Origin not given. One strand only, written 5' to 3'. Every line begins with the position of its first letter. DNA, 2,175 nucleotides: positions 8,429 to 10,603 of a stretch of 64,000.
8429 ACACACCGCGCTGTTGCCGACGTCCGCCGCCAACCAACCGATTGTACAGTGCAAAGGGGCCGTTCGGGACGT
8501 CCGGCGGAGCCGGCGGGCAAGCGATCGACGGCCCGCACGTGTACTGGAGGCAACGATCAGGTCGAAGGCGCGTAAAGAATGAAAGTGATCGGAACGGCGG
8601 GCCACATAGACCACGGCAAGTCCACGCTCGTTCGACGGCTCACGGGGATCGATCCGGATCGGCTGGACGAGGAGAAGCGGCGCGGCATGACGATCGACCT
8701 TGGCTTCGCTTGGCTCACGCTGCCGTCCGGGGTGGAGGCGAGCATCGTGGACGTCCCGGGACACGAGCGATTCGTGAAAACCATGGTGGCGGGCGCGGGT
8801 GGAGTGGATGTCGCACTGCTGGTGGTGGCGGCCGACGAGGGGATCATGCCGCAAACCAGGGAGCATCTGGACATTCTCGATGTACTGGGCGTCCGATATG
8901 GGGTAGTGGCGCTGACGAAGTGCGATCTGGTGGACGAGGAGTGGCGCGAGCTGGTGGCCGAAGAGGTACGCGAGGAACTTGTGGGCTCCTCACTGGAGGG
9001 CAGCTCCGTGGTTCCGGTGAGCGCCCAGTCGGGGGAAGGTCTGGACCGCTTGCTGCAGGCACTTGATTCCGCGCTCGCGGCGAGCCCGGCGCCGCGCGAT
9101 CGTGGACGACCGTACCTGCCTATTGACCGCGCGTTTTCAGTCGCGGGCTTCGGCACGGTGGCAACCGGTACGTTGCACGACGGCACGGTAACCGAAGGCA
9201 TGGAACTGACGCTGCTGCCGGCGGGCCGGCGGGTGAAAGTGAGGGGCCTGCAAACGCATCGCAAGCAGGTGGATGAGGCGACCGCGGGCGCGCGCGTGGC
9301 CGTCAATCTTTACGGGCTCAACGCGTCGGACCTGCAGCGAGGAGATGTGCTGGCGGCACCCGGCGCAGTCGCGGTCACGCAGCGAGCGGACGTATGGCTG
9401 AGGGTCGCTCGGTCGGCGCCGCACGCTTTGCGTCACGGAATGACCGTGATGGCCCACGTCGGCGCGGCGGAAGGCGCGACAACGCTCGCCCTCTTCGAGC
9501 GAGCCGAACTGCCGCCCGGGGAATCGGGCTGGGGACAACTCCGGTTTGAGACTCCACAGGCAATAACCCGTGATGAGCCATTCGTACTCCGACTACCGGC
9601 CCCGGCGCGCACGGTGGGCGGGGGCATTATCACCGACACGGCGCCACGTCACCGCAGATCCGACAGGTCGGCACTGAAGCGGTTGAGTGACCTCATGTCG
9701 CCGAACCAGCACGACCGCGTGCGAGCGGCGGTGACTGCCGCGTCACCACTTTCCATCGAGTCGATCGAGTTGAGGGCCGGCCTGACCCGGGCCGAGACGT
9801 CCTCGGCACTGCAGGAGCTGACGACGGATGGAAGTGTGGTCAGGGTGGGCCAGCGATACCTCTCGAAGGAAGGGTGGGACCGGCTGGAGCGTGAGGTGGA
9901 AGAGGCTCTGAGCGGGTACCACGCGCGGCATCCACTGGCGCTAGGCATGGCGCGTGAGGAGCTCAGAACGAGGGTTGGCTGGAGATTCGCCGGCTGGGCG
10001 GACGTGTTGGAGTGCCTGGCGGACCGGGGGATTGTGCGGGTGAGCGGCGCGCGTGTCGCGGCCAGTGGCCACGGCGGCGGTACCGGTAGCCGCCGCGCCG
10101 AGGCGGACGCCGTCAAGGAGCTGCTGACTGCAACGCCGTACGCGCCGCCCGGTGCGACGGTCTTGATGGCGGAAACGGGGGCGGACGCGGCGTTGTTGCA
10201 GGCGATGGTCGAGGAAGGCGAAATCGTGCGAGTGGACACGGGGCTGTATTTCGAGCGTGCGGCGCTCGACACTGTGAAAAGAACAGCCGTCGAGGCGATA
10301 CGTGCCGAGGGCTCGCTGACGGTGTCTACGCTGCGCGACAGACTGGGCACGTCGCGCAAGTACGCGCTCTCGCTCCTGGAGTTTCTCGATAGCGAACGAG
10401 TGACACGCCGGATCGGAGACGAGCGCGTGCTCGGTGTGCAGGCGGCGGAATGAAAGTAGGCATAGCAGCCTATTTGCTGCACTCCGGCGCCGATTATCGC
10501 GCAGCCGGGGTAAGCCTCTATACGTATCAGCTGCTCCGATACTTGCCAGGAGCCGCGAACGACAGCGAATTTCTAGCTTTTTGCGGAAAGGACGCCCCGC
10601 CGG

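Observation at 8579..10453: selB without selA, selD, tRNA-Sec or an obvious selenoprotein in 64 kb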

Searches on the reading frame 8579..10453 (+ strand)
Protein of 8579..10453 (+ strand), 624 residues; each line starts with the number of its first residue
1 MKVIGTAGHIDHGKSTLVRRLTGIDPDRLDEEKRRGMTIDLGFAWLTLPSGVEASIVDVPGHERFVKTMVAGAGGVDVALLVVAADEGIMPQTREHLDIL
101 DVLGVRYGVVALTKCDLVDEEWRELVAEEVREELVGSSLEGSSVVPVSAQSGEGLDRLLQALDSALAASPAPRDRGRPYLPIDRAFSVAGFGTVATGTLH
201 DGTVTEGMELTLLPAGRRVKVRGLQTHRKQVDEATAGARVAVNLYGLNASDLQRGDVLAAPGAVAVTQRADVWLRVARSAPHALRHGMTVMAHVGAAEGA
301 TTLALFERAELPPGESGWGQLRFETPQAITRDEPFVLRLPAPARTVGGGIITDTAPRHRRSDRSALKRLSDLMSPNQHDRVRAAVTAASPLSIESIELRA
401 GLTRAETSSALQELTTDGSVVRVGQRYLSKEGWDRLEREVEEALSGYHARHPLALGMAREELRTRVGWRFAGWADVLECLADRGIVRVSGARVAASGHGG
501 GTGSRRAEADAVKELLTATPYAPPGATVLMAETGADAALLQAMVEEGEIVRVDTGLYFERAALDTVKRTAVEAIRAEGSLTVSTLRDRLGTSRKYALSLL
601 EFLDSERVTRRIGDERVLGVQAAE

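Call 4: search_protein_families(library=pfam, proteins=[window:8579-10450:+], max_evalue=0.01)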
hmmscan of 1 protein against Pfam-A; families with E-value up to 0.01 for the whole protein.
window:8579-10450:+ (624 aa): 8 families
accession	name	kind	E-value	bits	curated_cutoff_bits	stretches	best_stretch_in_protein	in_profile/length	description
PF00009.33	GTP_EFTU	-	1.4e-36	126.3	26.5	1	4-166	6-186/188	Elongation factor Tu GTP binding domain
PF09107.17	SelB-wing_3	-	6e-19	67.8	23.2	1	573-618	2-47/47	Elongation factor SelB, winged helix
PF03144.31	GTP_EFTU_D2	-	8.3e-15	55.4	30.3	1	192-259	1-73/73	Elongation factor Tu domain 2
PF09106.17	SelB-wing_2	-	2e-11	44.2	22.3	1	442-493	2-55/57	Elongation factor SelB, winged helix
PF01926.29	MMR_HSR1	-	3.5e-06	27.5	21.9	1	4-100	2-100/113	50S ribosome-binding GTPase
PF25461.1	Beta-barrel_SelB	-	3.3e-05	24.5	27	1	275-356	5-78/80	Selenocysteine-specific elongation factor, beta-barrel domain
PF19275.4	HflX_C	-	0.0023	18.4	26.4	0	141-167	9-35/102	HflX C-terminal domain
PF14578.12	GTP_EFTU_D4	-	0.0031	17.8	23.8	1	198-258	24-85/86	Elongation factor Tu domain 4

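Call 5: search_protein_families(library=ncbifam, proteins=[window:8579-10450:+], max_evalue=0.01)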
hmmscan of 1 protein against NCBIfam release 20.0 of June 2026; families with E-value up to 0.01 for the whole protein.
window:8579-10450:+ (624 aa): 37 families (the best 25 are shown)
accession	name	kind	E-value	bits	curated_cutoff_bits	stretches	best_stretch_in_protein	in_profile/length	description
TIGR00475.1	selB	equivalog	8e-94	315.4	242.25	2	3-462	2-433/581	selenocysteine-specific translation elongation factor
NF008969.0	PRK12317.1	subfamily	5.3e-48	163.6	502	1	27-332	61-377/426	elongation factor 1-alpha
NF009373.0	PRK12736.1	subfamily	5.9e-47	160.3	452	1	4-274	15-311/394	elongation factor Tu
NF000766.0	PRK00049.1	subfamily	1e-45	156.2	449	1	4-268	15-305/396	elongation factor Tu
NF009372.0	PRK12735.1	subfamily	2.7e-44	151.6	479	1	4-269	15-306/396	elongation factor Tu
TIGR00485.1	EF-Tu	equivalog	9.5e-44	149.7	522.4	1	4-269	15-304/394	elongation factor Tu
TIGR03680.1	eif2g_arch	equivalog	1.3e-43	149.7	514.5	2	54-228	83-277/407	translation initiation factor IF-2 subunit gamma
NF003077.0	PRK04000.1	equivalog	4.5e-43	147.9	315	2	54-243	87-296/412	translation initiation factor IF-2 subunit gamma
TIGR00483.1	EF-1_alpha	equivalog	3.1e-37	128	540.1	1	27-302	61-352/427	translation elongation factor EF-1 subunit alpha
TIGR02034.1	CysN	subfamily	3.2e-30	105.5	336.1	2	27-155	56-185/406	sulfate adenylyltransferase, large subunit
NF004035.0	PRK05506.1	subfamily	4.5e-29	101.2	715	2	27-155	80-209/632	bifunctional sulfate adenylyltransferase subunit 1/adenylylsulfate kinase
NF003478.0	PRK05124.1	equivalog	3.5e-27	95.1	590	2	27-153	83-210/475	sulfate adenylyltransferase subunit CysN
TIGR00487.1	IF-2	equivalog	6.4e-22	78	424.4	1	3-249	89-330/587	translation initiation factor IF-2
NF003078.0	PRK04004.1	equivalog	2.9e-13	49.3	468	1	56-124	80-146/598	translation initiation factor IF-2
TIGR00231.1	small_GTP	domain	3.3e-13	49.7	42.5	1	3-160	5-160/164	GTP-binding protein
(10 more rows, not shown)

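Call 7: find_encoding_contigs(protein=window:8579-10453:+, flank=10000, max_places=6)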
Protein window:8579-10453:+ (624 aa): no gene with exactly this product is on record in the collection.
